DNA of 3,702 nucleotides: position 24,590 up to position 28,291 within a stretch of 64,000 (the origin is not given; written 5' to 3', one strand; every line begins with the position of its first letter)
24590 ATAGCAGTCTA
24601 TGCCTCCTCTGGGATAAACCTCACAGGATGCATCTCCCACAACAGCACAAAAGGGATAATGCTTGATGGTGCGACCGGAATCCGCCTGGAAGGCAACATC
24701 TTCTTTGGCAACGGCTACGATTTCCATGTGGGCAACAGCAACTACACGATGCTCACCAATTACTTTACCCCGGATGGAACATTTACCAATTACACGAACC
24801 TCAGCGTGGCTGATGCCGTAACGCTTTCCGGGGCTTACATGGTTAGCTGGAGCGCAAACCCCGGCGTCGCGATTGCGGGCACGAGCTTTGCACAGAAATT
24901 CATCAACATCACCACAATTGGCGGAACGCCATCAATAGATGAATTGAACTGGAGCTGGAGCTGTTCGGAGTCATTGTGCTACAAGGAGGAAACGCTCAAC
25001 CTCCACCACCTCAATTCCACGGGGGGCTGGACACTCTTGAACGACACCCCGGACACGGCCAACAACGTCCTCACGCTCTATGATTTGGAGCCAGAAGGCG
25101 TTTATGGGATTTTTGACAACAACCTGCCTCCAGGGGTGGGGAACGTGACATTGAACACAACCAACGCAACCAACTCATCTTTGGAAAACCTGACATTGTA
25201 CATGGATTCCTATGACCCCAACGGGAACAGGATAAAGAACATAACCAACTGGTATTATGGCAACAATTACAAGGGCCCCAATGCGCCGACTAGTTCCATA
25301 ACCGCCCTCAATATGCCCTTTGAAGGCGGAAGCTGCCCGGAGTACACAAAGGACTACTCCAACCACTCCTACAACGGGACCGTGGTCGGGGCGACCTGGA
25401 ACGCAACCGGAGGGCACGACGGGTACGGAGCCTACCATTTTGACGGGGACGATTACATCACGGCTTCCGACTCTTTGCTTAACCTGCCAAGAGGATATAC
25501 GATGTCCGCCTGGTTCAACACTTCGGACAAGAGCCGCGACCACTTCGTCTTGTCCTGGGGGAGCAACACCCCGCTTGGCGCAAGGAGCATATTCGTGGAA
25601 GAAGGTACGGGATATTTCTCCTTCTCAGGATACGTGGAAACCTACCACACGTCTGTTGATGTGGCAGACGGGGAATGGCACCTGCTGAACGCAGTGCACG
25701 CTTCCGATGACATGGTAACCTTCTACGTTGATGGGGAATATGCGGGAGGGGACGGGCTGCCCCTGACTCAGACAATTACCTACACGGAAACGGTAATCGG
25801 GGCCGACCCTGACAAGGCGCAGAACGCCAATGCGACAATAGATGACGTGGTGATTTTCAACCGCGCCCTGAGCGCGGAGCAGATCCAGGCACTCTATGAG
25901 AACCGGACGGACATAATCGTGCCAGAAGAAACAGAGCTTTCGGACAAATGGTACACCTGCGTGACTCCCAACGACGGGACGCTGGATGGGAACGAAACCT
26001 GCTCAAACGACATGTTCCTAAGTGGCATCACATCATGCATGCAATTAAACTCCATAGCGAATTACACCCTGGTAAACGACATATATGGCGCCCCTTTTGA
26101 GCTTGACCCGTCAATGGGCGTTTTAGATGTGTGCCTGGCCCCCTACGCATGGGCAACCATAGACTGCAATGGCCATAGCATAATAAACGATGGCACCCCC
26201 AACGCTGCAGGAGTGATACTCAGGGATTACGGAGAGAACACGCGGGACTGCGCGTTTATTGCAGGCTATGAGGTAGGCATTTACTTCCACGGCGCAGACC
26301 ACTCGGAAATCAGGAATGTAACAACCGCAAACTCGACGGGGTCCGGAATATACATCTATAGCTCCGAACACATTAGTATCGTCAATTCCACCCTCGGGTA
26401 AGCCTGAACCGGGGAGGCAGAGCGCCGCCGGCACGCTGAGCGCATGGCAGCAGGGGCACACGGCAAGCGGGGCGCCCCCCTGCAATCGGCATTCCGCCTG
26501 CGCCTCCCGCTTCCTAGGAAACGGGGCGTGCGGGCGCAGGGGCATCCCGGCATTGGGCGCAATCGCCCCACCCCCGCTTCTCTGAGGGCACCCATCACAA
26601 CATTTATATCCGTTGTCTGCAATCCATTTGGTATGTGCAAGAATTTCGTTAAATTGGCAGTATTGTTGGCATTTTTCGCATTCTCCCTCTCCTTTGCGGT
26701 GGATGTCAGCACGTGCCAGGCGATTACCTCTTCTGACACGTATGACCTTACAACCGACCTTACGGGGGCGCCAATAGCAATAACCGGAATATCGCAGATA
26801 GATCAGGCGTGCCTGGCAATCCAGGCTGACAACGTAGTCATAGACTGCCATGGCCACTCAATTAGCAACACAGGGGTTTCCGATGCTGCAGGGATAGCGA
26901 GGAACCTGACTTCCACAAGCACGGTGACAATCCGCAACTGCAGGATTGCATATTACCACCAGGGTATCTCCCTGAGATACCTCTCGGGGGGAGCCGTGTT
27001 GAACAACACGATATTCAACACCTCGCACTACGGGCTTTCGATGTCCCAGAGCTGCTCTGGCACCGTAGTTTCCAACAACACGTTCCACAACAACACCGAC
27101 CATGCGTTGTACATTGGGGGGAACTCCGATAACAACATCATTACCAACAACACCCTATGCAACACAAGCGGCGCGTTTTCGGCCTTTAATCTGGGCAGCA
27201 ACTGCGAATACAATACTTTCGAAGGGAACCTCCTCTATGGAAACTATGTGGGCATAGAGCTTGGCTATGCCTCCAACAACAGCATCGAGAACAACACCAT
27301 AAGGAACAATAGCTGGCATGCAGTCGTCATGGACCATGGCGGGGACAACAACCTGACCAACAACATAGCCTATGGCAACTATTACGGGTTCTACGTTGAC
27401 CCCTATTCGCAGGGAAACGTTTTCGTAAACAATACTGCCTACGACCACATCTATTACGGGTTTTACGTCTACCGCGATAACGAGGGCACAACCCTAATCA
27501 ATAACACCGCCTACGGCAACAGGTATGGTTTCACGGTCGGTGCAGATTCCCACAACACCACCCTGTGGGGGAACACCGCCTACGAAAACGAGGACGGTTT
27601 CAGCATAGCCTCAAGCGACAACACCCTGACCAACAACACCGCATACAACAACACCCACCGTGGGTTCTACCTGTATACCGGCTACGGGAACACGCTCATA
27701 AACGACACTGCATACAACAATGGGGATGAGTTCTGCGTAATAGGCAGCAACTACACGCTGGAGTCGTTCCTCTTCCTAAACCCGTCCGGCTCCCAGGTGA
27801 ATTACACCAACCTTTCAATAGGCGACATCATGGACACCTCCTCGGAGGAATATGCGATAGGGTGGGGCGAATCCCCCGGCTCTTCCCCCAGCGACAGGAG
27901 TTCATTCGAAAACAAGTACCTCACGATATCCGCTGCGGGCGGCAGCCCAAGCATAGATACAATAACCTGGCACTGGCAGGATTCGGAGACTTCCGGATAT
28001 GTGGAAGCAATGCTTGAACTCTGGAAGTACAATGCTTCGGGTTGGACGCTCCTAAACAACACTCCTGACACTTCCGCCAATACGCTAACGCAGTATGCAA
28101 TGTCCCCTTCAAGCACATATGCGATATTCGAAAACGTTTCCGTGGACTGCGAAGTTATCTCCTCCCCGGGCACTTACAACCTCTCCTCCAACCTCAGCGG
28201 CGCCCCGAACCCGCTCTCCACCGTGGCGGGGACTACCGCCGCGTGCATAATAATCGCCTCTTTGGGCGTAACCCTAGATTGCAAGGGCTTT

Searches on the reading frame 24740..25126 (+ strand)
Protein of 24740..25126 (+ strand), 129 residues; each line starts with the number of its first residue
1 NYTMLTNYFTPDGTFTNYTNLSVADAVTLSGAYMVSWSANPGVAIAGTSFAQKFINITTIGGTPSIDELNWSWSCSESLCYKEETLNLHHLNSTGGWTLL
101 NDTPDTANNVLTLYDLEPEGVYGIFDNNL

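Call 12: search_protein_families(library=pfam, proteins=[window:24740-25126:+], max_evalue=10)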
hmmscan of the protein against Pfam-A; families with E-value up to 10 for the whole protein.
seq(129 aa): 2 families
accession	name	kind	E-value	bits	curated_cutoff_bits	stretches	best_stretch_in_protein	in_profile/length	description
PF17451.8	Glyco_hyd_101C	-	0.12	13.2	25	1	69-120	65-117/119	Glycosyl hydrolase 101 beta sandwich domain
PF19816.4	DUF6299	-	0.14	12.3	26.8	1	19-78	11-70/114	Family of unknown function (DUF6299)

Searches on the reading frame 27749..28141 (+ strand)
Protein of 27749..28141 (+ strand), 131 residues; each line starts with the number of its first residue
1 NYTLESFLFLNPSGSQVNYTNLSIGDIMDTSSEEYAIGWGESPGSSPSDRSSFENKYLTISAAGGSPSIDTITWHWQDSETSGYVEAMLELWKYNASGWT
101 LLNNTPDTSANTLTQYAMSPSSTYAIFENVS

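Call 12: search_protein_families(library=pfam, proteins=[window:27749-28141:+], max_evalue=10)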
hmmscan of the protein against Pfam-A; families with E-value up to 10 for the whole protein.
seq(131 aa): 0 families

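Call 31: search_solved_structures(query=A2, max_evalue=10)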
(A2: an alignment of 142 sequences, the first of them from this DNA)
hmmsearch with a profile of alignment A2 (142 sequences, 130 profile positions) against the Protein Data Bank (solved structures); distinct sequences matched with E-value up to 10: 15.
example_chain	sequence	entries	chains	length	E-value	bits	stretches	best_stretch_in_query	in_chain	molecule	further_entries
2xyi_A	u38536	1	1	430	0.7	13.2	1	55-123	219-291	PROBABLE HISTONE-BINDING PROTEIN CAF1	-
3c99_A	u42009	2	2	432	0.71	13.2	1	55-123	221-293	Chromatin assembly factor 1 p55 subunit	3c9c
2yb8_B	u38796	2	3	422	0.92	12.8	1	55-123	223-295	PROBABLE HISTONE-BINDING PROTEIN CAF1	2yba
9kof_H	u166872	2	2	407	1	12.6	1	53-123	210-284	Histone-binding protein RBBP4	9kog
9v5m_A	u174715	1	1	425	1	12.6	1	53-123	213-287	Histone-binding protein RBBP4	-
2xu7_A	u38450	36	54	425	1.1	12.6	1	53-123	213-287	HISTONE-BINDING PROTEIN RBBP4 | RBAP48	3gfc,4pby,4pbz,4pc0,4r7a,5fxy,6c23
6bw3_C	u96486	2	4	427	1.1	12.6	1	53-123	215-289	Histone-binding protein RBBP4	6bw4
6zrc_A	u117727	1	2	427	1.1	12.6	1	53-123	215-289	Histone-binding protein RBBP4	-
5vtb_A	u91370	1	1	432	1.1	12.5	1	53-123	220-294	Histone-binding protein RBBP4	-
5wai_A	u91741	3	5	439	1.2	12.5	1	53-123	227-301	Histone-binding protein RBBP4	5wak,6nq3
5xwr_A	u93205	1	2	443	1.2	12.4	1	53-123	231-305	Histone-binding protein RBBP4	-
7m40_A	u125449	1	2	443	1.2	12.4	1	53-123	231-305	Histone-binding protein RBBP4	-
9xzi_B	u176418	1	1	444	1.2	12.4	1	53-123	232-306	Histone-binding protein RBBP4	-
8tx8_A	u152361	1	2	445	1.2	12.4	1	53-123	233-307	Histone-binding protein RBBP4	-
5xxq_A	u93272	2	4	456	1.3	12.3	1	53-123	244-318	Histone-binding protein RBBP4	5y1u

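Call 32: search_protein_families(library=pfam, alignment_id=A2, max_evalue=1)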
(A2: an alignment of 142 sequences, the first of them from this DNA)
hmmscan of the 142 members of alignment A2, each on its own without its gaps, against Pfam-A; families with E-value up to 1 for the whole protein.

A. member 1, seq(131 aa): 0 families

B. families by the number of members that match (of 142 scanned): 42 families (the first 25 are shown)
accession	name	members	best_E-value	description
PF00041.27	fn3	12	0.0031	Fibronectin type III domain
PF00932.25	LTD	3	0.056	Lamin Tail Domain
PF14292.12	SusE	2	0.0012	SusE outer membrane protein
PF01560.22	HCV_NS1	2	0.052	Hepatitis C virus non-structural protein E2/NS1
PF18886.6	DUF5649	1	0.0012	Repeats of unknown function (DUF5649)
PF23760.1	Beta-prop_DCAF12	1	0.0013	DDB1- and CUL4-associated factor 12 beta propeller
PF00754.31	F5_F8_type_C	1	0.015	F5/8 type C domain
PF21813.2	DUF6882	1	0.021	Family of unknown function (DUF6882)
PF22031.2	MCP_V20_C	1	0.023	Major capsid protein V20 C-terminal domain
PF24058.1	DUF7359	1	0.024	Domain of unknown function (DUF7359)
PF17605.7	DUF5501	1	0.027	Family of unknown function (DUF5501)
PF21197.3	PgaA_barrel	1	0.031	PgaA membrane beta barrel domain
PF08522.16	BT_3987-like_N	1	0.031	BT_3987-like, N-terminal domain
PF07579.16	DUF1548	1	0.035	Domain of Unknown Function (DUF1548)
PF09447.15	Cnl2_NKP2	1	0.04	Cnl2/NKP2 family protein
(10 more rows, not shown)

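Call 35: predict_structure(alignment_id=A2)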
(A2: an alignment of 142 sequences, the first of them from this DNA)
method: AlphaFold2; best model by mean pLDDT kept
length: 131 residues; sequences in the alignment: 142
mean_pLDDT: 97.3   pTM: 0.90
mean pLDDT of the five models: 97.3, 97.2, 97.1, 96.9, 96.8
residues with pLDDT >= 90: 129; 70-90: 2; 50-70: 0; < 50: 0
segments of 3 or more residues with pLDDT < 50: none
pLDDT, mean of each block of 10 residues (from residue 1): 97 96 96 96 97 98 97 98 98 97 98 98 98 93
secondary structure, 60 per line:
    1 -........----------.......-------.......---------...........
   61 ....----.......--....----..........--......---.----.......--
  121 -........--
elements in order: E2-9 E20-26 E34-40 E50-64 E69-75 H78-81 E89-95 E98-103 E112-118 E122-129

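Call 41: fold_search(model_id=the predicted structure, library=pdb)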
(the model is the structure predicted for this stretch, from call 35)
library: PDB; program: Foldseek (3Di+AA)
matches with E <= 10: 583; with E <= 0.001: 0
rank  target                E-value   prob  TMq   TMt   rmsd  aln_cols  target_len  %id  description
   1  3kbu_D                4.2e-02  0.97  0.52  0.46   5.9       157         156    6  Crystal structure of the ankyrin binding domain of human erythroid beta spectrin (repeats 13-15) in complex with the s (released 2010-02-02)
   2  7crw_A                5.6e-02  0.89  0.38  0.20  12.1       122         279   10  Cryo-EM structure of rNLRP1-rDPP9 complex (released 2021-03-24)
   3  4zy9_A                6.2e-02  0.60  0.31  0.31   9.1       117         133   15  X-ray crystal structure of selenomethionine-labelled V110M mutant of chitosan-binding module 1 derived from chitosanas (released 2016-04-13)
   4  6m3p_E                2.0e-01  0.60  0.40  0.15   9.9       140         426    6  Crystal structure of AnkG/beta2-spectrin complex (released 2020-05-13)
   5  2hld_D                2.0e-01  0.57  0.27  0.10   4.8        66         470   14  Crystal structure of yeast mitochondrial F1-ATPase (released 2006-11-28)
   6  7tjs_D                2.6e-01  0.47  0.25  0.09   4.9        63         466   13  Yeast ATP synthase F1 region State 1-3catalytic beta_tight closed without exogenous ATP (released 2022-04-20)
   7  3oeh_D                3.1e-01  0.44  0.26  0.09   4.9        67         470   13  Structure of four mutant forms of yeast F1 ATPase: beta-V279F (released 2010-09-15)
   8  2hld_O                3.1e-01  0.41  0.25  0.09   5.0        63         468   14  Crystal structure of yeast mitochondrial F1-ATPase (released 2006-11-28)
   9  3ofn_M                3.3e-01  0.47  0.26  0.09   4.7        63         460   13  Structure of four mutant forms of yeast F1 ATPase: alpha-N67I (released 2010-09-15)
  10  8tni_J                3.4e-01  0.12  0.24  0.15  25.8       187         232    8  Cryo-EM structure of HIV-1 Env BG505 DS-SOSIP in complex with broadly neutralizing bi-specific antibody CAP256L-R27 ta (released 2024-05-08)
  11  7y8s_A                3.4e-01  0.12  0.26  0.15  15.8       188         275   11  Crystal structure of sDscam FNIII1-3 domains, isoform beta2v6 (released 2023-05-24)
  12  3ofn_N                3.6e-01  0.38  0.25  0.09   5.0        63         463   16  Structure of four mutant forms of yeast F1 ATPase: alpha-N67I (released 2010-09-15)
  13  3fks_D                3.6e-01  0.38  0.26  0.10   4.8        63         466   14  Yeast F1 ATPase in the absence of bound nucleotides (released 2009-03-03)
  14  2hld_W                4.1e-01  0.38  0.25  0.09   4.9        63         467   16  Crystal structure of yeast mitochondrial F1-ATPase (released 2006-11-28)
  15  2g9f                  4.5e-01  0.05  0.16  0.13  16.4       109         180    8  Crystal structure of intein-tagged mouse PNGase C-terminal domain (released 2006-10-24)
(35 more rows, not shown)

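Call 50: fold_search(model_id=the predicted structure, library=viral)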
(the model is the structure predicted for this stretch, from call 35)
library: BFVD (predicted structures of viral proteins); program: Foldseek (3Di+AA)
matches with E <= 10: 507; with E <= 0.001: 0
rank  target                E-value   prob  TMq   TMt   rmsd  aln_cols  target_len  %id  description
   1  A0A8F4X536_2          9.5e-02  0.82  0.34  0.07   5.9        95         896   15  (no name in the UniProt tables at hand)
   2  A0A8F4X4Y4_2          1.0e-01  0.82  0.35  0.05   6.5        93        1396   16  (no name in the UniProt tables at hand)
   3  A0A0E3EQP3            1.4e-01  0.25  0.30  0.08  20.3       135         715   12  PA14 domain-containing protein [Synechococcus phage ACG-2014a]
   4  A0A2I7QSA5            1.6e-01  0.47  0.31  0.12   9.7       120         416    9  (no name in the UniProt tables at hand)
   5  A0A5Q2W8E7            1.6e-01  0.84  0.50  0.40   5.0       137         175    8  (no name in the UniProt tables at hand)
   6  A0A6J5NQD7            2.2e-01  0.57  0.36  0.07   8.6       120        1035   14  Coagulation factor 5/8 C-terminal domain containing protein [uncultured Caudovirales phage]
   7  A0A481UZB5            2.6e-01  0.47  0.36  0.16   9.0       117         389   10  (no name in the UniProt tables at hand)
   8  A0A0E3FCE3            2.6e-01  0.20  0.30  0.12  20.5       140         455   14  PA14 domain-containing protein [Synechococcus phage ACG-2014a]
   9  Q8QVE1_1              2.7e-01  0.60  0.41  0.07   6.2       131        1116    9  (no name in the UniProt tables at hand)
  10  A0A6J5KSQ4            2.7e-01  0.23  0.33  0.24  19.6       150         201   11  Fibronectin type-III domain-containing protein [uncultured Caudovirales phage]
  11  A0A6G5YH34            3.2e-01  0.30  0.29  0.06   9.4       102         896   15  (no name in the UniProt tables at hand)
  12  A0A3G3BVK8            3.2e-01  0.12  0.24  0.06  15.8       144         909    9  Uncharacterized protein [Bacillus phage vB_BcoS-136]
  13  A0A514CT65            3.2e-01  0.11  0.24  0.09  14.4       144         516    9  Tail fiber protein [Achromobacter phage Motura]
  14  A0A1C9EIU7            3.4e-01  0.14  0.26  0.24  16.7       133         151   14  Hemagglutinin estrase glycoprotein (Fragment) [Rabbit coronavirus]
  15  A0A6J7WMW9            3.6e-01  0.11  0.26  0.07  15.7       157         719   14  Uncharacterized protein [uncultured Caudovirales phage]
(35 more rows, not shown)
